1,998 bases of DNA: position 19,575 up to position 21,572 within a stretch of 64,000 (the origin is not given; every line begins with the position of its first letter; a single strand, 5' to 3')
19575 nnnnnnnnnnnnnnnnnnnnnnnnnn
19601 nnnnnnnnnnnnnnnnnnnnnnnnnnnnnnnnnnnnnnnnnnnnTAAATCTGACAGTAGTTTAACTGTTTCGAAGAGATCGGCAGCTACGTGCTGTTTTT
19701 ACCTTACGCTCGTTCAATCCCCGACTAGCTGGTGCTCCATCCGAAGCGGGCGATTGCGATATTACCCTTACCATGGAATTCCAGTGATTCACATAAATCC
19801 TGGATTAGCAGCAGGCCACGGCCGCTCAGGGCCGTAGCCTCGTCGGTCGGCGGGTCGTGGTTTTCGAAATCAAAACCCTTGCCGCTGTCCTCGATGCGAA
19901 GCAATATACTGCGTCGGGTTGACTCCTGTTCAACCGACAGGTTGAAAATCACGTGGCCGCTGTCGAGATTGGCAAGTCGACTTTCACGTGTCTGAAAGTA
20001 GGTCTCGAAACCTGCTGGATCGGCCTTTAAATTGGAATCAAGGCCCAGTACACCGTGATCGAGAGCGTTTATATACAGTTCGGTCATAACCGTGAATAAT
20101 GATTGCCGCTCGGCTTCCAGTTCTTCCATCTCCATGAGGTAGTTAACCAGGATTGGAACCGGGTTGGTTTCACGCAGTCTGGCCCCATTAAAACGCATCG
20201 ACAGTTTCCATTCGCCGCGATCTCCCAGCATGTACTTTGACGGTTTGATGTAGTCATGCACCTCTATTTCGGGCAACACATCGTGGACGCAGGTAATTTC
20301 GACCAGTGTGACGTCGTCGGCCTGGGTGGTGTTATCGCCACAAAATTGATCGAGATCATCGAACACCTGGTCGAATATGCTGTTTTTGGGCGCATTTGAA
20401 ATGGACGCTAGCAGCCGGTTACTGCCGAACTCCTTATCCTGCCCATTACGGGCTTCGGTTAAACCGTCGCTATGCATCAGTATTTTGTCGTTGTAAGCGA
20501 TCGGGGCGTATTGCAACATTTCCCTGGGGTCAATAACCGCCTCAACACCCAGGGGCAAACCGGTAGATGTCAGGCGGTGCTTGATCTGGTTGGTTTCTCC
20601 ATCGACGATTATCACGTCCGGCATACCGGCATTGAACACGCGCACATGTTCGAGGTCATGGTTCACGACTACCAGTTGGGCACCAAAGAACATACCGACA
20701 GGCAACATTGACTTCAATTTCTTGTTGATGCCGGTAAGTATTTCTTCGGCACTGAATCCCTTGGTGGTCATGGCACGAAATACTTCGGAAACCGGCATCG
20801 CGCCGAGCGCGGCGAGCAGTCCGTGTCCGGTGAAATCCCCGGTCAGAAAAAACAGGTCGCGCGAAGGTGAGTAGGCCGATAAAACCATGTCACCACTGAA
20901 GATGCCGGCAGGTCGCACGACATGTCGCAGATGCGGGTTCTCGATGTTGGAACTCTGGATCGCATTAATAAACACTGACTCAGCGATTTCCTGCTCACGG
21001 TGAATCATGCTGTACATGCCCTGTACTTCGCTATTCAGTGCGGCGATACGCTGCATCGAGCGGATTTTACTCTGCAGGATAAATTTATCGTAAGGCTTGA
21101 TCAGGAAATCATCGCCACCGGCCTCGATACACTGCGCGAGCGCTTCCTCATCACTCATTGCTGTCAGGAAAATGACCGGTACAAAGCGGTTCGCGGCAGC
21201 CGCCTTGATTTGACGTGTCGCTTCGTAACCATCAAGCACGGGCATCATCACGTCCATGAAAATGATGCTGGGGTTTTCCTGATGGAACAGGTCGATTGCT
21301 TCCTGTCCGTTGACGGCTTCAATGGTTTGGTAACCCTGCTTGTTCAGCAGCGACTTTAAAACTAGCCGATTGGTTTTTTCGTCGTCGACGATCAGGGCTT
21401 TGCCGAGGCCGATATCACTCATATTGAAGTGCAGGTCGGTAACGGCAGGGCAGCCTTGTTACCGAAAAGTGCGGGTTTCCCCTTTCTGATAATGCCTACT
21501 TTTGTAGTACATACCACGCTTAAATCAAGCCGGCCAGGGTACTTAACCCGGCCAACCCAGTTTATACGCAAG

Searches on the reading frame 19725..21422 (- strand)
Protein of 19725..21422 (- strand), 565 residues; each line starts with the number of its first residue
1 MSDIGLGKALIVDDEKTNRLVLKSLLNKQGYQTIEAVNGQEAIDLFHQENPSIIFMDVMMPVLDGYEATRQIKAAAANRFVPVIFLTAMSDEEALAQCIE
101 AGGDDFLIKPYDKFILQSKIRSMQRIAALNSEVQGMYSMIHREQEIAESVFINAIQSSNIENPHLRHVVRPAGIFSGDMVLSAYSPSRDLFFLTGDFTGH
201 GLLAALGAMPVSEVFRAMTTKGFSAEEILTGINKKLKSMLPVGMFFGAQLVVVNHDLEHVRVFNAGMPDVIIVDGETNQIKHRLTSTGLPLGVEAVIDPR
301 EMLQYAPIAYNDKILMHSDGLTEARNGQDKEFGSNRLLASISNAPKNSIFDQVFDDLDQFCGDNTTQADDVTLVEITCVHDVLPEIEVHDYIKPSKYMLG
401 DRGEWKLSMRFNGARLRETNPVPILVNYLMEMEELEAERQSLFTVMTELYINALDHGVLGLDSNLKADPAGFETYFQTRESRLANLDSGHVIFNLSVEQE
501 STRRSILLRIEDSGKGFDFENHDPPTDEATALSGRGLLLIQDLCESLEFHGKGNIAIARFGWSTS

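Call 31: search_protein_families(library=pfam, proteins=[window:19725-21422:-], max_evalue=0.05)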
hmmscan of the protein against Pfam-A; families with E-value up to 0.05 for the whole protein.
window:19725-21422:- (565 aa): 4 families
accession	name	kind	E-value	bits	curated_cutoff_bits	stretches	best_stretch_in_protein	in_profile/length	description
PF07228.17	SpoIIE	-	7.2e-35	121.1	25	1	188-376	3-189/192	Stage II sporulation protein E (SpoIIE)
PF00072.30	Response_reg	-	4.8e-27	94.8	30.2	1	10-120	2-110/111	Response regulator receiver domain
PF13581.12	HATPase_c_2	-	3.6e-08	33.9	27.4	1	491-557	56-124/127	Histidine kinase-like ATPase domain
PF02518.31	HATPase_c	-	0.013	16.4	26.4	1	440-547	4-87/111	Histidine kinase-, DNA gyrase B-, and HSP90-like ATPase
